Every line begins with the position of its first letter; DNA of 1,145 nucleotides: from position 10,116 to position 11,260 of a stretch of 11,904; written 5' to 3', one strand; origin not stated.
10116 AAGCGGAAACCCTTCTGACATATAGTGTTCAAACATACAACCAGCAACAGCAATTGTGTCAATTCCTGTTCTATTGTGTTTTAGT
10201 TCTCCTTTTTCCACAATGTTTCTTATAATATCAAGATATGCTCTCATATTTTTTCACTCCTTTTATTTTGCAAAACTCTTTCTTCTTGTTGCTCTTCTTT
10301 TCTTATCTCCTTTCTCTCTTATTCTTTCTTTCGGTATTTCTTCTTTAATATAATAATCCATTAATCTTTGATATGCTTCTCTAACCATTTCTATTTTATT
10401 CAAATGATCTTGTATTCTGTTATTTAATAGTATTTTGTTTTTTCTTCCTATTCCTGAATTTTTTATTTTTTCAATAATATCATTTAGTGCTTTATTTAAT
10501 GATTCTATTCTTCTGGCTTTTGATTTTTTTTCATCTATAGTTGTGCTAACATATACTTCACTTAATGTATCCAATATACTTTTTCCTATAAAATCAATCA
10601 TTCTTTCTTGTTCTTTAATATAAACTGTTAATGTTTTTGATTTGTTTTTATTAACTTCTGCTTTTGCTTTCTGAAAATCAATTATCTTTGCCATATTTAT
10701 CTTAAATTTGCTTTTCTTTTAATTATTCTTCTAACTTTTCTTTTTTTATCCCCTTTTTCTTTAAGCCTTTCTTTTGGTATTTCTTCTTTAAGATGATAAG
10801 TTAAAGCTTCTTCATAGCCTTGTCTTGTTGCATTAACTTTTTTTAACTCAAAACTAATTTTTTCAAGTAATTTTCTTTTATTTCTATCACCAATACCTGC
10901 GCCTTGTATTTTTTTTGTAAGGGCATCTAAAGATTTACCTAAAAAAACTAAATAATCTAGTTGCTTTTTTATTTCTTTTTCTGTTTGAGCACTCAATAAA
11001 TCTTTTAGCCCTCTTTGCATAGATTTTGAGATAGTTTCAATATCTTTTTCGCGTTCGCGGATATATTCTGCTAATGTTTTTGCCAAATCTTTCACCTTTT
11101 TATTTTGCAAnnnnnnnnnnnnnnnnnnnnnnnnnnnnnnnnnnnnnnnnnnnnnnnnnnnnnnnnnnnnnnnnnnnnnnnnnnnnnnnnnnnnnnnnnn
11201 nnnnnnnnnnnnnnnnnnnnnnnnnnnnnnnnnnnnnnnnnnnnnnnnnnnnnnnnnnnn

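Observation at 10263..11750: Three uncharacterised, translationally coupled genes inserted in the middle of a complete thymidylate-cycle operon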

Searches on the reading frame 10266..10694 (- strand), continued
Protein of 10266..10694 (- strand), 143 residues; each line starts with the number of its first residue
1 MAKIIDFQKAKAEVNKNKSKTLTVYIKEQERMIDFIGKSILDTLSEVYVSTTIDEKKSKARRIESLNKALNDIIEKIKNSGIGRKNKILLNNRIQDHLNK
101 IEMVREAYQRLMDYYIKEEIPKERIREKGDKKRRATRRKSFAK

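Call 48: fold_search(model_id=the predicted structure, library=viral)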
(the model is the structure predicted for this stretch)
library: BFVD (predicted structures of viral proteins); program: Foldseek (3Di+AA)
matches with E <= 10: 707; with E <= 0.001: 0
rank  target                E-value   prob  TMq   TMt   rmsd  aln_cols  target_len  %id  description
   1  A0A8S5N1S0            8.8e-02  0.98  0.41  0.43   9.1       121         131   11  Avd-like protein [Siphoviridae sp. ctYWp4]
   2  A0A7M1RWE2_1          1.4e-01  0.93  0.35  0.04  20.6       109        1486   10  Uncharacterized protein [uncultured phage cr10_1]
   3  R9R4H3                3.3e-01  0.85  0.39  0.09   4.8        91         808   16  Putative phage minor structural protein [Vibrio phage JA-1]
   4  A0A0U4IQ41            3.3e-01  0.80  0.41  0.42  14.2       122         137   13  (no name in the UniProt tables at hand)
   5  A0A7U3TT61            3.5e-01  0.91  0.34  0.56  20.6        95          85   15  Uncharacterized protein [Bacillus phage Anthos]
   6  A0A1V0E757            3.7e-01  0.92  0.42  0.60   6.7       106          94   12  Uncharacterized protein [Klebsiella phage vB_KpnM_BIS47]
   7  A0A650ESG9            3.9e-01  0.47  0.32  0.17  10.0       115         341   16  (no name in the UniProt tables at hand)
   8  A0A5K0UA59            4.2e-01  0.72  0.33  0.37  11.9       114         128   11  Uncharacterized protein [Yasminevirus sp. GU-2018]
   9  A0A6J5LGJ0            4.2e-01  0.44  0.31  0.10   7.4       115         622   16  Bacteriophage lambda, GpH, tail tape measure, C-terminal [uncultured Caudovirales phage]
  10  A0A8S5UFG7            4.4e-01  0.51  0.33  0.18  12.3       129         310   13  Uncharacterized protein [Myoviridae sp. ctcyQ27]
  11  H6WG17                4.7e-01  0.85  0.44  0.45  15.3       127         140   16  Uncharacterized protein [Cyanophage S-TIM5]
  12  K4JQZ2                4.7e-01  0.54  0.32  0.19  14.9       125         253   14  (no name in the UniProt tables at hand)
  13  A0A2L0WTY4            4.7e-01  0.41  0.31  0.23  11.6       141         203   13  Oxoc9 [Oxyplax ochracea nucleopolyhedrovirus]
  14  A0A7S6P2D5            4.7e-01  0.21  0.22  0.19  35.1       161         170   17  (no name in the UniProt tables at hand)
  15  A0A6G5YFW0            5.0e-01  0.33  0.27  0.28  11.7       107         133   16  (no name in the UniProt tables at hand)
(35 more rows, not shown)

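Call 58: search_protein_families(library=pfam, proteins=[L014:7443-8957:+], max_evalue=0.01)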
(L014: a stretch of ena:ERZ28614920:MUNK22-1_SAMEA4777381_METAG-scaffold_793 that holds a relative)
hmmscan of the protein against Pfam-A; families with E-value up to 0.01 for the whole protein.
L014:7443-8957:+ (505 aa): 1 family
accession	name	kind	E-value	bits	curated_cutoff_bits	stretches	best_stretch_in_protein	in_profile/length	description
PF02511.20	Thy1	-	1.2e-45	156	24.8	2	34-245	9-191/191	Thymidylate synthase complementing protein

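Call 66: find_related_loci(query=A4, collection=viral_contigs, flank=5000)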
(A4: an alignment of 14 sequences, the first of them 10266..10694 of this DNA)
Query A4 (143 aa) in viral_contigs; peptide patterns used: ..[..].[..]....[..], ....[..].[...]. (x = any residue, [..] = any of these).
49 stretches matched a pattern, but none encodes a relative of the query by tblastn (E <= 1e-3).

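Call 67: search_protein_families(library=padloc, proteins=[window:10266-10694:-], max_evalue=0.1)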
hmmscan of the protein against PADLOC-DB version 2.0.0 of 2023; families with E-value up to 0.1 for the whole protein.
window:10266-10694:- (143 aa): 2 families
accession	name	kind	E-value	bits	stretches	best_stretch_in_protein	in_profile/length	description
PDLC03843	LeoC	-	0.045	11.9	1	56-139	94-175/207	-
PDLC00239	LmuA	-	0.059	10.7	0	28-115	233-319/349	DUF4297 domain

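Call 79: find_encoding_contigs(protein=P0008, flank=5000, max_places=2)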
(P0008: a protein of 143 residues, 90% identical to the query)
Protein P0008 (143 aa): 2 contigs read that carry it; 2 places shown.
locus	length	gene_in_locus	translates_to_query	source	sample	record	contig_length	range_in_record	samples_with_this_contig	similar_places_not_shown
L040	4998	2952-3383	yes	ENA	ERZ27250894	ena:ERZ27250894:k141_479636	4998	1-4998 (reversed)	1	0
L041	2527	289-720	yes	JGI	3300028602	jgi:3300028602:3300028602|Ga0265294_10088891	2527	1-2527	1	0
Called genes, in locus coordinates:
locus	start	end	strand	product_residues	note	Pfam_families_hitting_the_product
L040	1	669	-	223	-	?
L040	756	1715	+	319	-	-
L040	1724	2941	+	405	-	PF00464:SHMT, PF00155:Aminotran_1_2, PF01212:Beta_elim_lyase (weak)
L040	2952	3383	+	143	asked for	-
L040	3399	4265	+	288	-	PF00303:Thymidylat_synt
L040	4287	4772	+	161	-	PF00186:DHFR_1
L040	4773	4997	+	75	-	?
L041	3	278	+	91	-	?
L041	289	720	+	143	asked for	-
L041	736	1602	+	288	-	PF00303:Thymidylat_synt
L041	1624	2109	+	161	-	PF00186:DHFR_1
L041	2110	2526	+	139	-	?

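Call 91: search_protein_families(library=pfam, alignment_id=A4, max_evalue=1)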
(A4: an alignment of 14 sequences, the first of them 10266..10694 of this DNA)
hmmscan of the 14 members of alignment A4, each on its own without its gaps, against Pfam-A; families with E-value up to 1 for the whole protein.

A. member 1, window:10266-10694:- (143 aa): 4 families
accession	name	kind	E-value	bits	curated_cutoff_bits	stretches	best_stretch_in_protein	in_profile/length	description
PF20715.2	DUF6827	-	0.031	14.5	26.9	1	63-115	72-124/158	Domain of unknown function (DUF6827)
PF07505.17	DUF5131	-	0.13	12.2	28.9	1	13-68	97-150/243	Protein of unknown function (DUF5131)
PF24872.1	DUF2110_N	-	0.15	12.6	28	1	23-57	7-42/72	DUF2110 N-terminal domain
PF15952.10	ESM4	-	0.2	12.5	27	1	50-131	12-92/173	Enhancer of split M4 family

B. families by the number of members that match (of 14 scanned): 33 families (the first 25 are shown)
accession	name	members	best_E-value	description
PF04282.18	DUF438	4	0.023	Family of unknown function (DUF438)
PF18186.6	SLATT_4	2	0.0063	SMODS and SLOG-associating 2TM effector domain family 4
PF25472.1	DUF7902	2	0.049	Domain of unknown function (DUF7902)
PF06488.17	L_lac_phage_MSP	2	0.083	Phage tail tube protein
PF22949.1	HRI2_3H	2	0.1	Heme-regulated eIF-2-alpha kinase, helical domain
PF06511.16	T3SS_TC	2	0.11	Type III secretion systems tip complex components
PF17278.7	DUF5343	2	0.18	Family of unknown function (DUF5343)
PF15952.10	ESM4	2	0.2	Enhancer of split M4 family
PF09763.15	Sec3_CC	1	0.0084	Exocyst complex component Sec3, coiled-coil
PF12917.13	YfbR-like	1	0.0091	5'-deoxynucleotidase YfbR-like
PF09903.14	DUF2130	1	0.0093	Uncharacterized protein conserved in bacteria (DUF2130)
PF08267.18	Meth_synt_1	1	0.013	Cobalamin-independent synthase, N-terminal domain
PF09139.17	Tam41_Mmp37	1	0.024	Phosphatidate cytidylyltransferase, mitochondrial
PF10865.14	DUF2703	1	0.028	Domain of unknown function (DUF2703)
PF20715.2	DUF6827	1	0.031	Domain of unknown function (DUF6827)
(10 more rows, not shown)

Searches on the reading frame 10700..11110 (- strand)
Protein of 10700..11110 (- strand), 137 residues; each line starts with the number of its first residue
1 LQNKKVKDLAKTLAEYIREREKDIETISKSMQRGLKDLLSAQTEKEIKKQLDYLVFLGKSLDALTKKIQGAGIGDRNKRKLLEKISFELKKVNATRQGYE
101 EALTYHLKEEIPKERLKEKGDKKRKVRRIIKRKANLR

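Call 5: search_protein_families(library=pfam, proteins=[window:10700-11110:-], max_evalue=1)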
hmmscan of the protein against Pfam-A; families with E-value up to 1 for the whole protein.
window:10700-11110:- (137 aa): 2 families
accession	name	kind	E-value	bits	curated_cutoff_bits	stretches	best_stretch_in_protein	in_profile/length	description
PF25472.1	DUF7902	-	0.049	14.3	26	1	33-97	12-77/85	Domain of unknown function (DUF7902)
PF19320.4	GlfT2_domain3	-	0.091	12.9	27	1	80-124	37-81/197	Galactofuranosyltransferase-2, domain 3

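Call 7: search_protein_families(library=phrogs, proteins=[window:10700-11110:-], max_evalue=1)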
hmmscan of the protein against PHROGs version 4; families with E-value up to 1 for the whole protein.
window:10700-11110:- (137 aa): 4 families
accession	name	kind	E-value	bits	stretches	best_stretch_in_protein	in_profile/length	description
phrog_35116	-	unknown function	0.18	12.3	0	14-74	266-325/326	-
phrog_9654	-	unknown function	0.19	12.7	1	89-113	13-36/50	-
phrog_14271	-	unknown function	0.29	12.4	0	27-72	39-84/85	-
phrog_22871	-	unknown function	0.88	10.7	1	89-108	25-44/61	-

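Call 8: search_protein_families(library=ncbifam, proteins=[window:10700-11110:-], max_evalue=1)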
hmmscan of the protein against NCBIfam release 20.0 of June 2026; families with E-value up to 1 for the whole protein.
window:10700-11110:- (137 aa): 0 families

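Call 67: search_protein_families(library=padloc, proteins=[window:10700-11110:-], max_evalue=0.1)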
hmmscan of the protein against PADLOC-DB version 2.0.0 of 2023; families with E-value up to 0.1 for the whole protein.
window:10700-11110:- (137 aa): 2 families
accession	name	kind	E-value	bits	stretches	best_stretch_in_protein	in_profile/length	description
PDLC03622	REase_MTase_IIG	-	0.013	10.8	1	64-113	548-597/1524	Type IIG restriction enzyme-methyltransferase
PDLC00251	LmuB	-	0.039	10.6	1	9-98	321-410/556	AAA ATPase domain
